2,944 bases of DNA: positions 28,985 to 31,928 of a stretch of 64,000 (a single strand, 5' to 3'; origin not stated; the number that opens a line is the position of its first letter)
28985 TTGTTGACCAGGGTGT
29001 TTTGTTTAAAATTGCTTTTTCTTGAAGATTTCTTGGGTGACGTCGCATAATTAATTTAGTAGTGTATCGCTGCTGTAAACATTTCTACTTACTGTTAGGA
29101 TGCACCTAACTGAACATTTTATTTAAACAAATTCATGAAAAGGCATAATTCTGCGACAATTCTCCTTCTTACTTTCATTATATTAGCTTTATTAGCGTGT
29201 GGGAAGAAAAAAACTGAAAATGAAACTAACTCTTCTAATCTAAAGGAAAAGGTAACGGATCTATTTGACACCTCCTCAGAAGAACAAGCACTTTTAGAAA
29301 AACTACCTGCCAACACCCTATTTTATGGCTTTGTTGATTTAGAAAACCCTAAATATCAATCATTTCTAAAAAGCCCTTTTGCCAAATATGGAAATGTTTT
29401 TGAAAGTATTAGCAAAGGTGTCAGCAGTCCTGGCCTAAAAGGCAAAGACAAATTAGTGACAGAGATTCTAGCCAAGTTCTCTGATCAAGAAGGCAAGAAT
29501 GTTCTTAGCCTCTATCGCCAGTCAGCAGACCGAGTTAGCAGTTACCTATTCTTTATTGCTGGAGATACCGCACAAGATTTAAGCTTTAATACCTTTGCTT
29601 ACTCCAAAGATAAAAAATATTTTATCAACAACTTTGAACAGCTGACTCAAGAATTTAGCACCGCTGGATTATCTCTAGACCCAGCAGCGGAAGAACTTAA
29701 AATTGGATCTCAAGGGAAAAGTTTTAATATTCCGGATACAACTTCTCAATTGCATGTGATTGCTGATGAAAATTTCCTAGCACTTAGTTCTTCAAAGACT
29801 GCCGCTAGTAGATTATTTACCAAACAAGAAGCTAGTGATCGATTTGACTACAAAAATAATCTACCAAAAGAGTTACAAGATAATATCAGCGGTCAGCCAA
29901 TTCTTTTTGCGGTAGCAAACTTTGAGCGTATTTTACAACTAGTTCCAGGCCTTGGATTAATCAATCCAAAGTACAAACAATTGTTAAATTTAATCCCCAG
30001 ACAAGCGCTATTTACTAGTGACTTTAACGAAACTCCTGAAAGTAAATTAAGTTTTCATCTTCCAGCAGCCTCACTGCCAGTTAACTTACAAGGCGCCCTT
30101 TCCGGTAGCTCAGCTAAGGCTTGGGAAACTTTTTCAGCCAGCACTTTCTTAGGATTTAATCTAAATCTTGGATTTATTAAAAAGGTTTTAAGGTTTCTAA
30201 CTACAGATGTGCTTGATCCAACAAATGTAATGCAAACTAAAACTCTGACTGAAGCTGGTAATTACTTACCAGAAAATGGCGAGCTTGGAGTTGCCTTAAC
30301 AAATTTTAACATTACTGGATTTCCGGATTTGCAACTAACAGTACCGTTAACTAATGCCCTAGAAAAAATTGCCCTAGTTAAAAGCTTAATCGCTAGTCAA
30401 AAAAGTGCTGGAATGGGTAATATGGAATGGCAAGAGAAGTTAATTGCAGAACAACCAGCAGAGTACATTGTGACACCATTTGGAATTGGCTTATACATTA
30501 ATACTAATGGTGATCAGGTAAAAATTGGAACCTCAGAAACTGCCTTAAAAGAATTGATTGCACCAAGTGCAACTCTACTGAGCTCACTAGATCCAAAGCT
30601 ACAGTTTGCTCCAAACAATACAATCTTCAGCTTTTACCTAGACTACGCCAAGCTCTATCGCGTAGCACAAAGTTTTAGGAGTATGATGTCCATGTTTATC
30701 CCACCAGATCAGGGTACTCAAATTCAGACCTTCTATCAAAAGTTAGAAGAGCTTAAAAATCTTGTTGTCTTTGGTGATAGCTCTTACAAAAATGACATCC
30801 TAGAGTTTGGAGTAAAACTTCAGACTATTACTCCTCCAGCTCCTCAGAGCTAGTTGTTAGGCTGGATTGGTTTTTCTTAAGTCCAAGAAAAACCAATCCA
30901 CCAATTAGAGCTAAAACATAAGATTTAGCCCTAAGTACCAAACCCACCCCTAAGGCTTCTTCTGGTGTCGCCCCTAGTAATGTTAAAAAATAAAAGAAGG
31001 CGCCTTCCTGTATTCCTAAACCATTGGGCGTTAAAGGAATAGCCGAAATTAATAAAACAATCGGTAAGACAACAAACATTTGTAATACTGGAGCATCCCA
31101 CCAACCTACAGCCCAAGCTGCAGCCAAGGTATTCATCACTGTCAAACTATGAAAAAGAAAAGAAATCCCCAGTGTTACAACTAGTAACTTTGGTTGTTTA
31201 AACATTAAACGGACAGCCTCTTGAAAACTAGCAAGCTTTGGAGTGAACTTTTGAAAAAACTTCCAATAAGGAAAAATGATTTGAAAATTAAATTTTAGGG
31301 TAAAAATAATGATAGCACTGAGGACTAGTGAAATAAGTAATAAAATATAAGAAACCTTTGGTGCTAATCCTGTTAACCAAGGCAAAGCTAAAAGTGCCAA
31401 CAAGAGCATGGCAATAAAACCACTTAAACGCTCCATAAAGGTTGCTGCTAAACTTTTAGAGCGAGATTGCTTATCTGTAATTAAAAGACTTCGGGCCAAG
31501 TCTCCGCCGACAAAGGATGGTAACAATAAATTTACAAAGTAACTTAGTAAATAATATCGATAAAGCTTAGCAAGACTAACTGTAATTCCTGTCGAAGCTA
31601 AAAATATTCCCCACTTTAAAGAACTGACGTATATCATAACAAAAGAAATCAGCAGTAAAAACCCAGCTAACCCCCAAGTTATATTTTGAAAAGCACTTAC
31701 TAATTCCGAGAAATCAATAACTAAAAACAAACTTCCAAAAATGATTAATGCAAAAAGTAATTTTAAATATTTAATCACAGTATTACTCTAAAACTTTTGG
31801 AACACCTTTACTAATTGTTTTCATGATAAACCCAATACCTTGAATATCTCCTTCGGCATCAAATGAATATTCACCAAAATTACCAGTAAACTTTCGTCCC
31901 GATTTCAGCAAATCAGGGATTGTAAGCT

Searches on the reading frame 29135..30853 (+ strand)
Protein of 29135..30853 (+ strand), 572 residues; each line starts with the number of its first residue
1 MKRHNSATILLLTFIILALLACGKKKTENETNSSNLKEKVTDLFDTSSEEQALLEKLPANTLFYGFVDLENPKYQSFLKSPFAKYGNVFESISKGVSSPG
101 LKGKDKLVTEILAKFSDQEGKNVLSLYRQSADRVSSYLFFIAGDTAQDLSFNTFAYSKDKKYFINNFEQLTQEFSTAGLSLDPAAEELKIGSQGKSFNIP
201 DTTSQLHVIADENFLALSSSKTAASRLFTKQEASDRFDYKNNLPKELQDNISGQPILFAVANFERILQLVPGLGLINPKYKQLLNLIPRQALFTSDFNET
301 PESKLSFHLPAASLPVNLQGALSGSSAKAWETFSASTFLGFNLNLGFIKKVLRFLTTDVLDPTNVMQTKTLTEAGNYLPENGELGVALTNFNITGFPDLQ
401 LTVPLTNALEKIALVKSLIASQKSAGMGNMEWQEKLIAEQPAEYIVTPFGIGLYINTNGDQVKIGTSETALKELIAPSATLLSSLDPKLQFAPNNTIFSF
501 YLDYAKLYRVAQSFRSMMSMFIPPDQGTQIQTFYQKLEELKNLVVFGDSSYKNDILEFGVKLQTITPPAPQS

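Call 13: search_protein_families(library=pfam, proteins=[window:29135-30853:+], max_evalue=0.01)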
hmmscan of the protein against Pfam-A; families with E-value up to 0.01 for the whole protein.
window:29135-30853:+ (572 aa): 0 families

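Call 14: search_protein_families(library=ncbifam, proteins=[window:29135-30853:+], max_evalue=0.01)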
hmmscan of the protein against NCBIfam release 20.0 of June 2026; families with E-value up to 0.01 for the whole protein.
window:29135-30853:+ (572 aa): 0 families

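Call 61: find_encoding_contigs(protein=window:29135-30853:+, flank=4000, max_places=5)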
Protein window:29135-30853:+ (572 aa): no gene with exactly this product is on record in the collection.

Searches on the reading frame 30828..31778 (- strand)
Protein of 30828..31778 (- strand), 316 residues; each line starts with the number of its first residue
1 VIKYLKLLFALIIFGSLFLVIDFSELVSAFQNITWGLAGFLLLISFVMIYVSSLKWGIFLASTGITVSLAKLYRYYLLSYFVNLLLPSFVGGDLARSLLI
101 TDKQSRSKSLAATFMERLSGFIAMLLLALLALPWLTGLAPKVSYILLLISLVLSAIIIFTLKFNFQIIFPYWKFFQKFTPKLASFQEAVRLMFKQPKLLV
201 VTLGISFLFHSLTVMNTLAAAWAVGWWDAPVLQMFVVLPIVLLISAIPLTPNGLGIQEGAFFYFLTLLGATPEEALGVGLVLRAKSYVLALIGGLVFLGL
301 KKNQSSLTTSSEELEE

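Call 13: search_protein_families(library=pfam, proteins=[window:30828-31778:-], max_evalue=0.01)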
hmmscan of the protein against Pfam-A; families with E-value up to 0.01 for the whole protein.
window:30828-31778:- (316 aa): 1 family
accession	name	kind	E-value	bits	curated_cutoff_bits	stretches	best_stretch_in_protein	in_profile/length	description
PF03706.18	LPG_synthase_TM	-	8.9e-43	147.3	33.4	1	7-293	5-302/302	Lysylphosphatidylglycerol synthase TM region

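Call 14: search_protein_families(library=ncbifam, proteins=[window:30828-31778:-], max_evalue=0.01)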
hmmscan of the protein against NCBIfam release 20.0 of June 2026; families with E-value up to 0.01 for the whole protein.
window:30828-31778:- (316 aa): 3 families
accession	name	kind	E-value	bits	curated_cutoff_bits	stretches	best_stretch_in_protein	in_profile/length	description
TIGR00374.1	TIGR00374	subfamily_domain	1.4e-21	77.3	43.2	1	16-300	10-313/323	flippase-like domain-containing protein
TIGR03476.1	HpnL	subfamily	9.6e-10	38.2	195.65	1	2-291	4-308/318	putative membrane protein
NF033480.1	bifunc_MprF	equivalog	1.2e-07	30.4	600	1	7-304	13-300/841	bifunctional lysylphosphatidylglycerol flippase/synthetase MprF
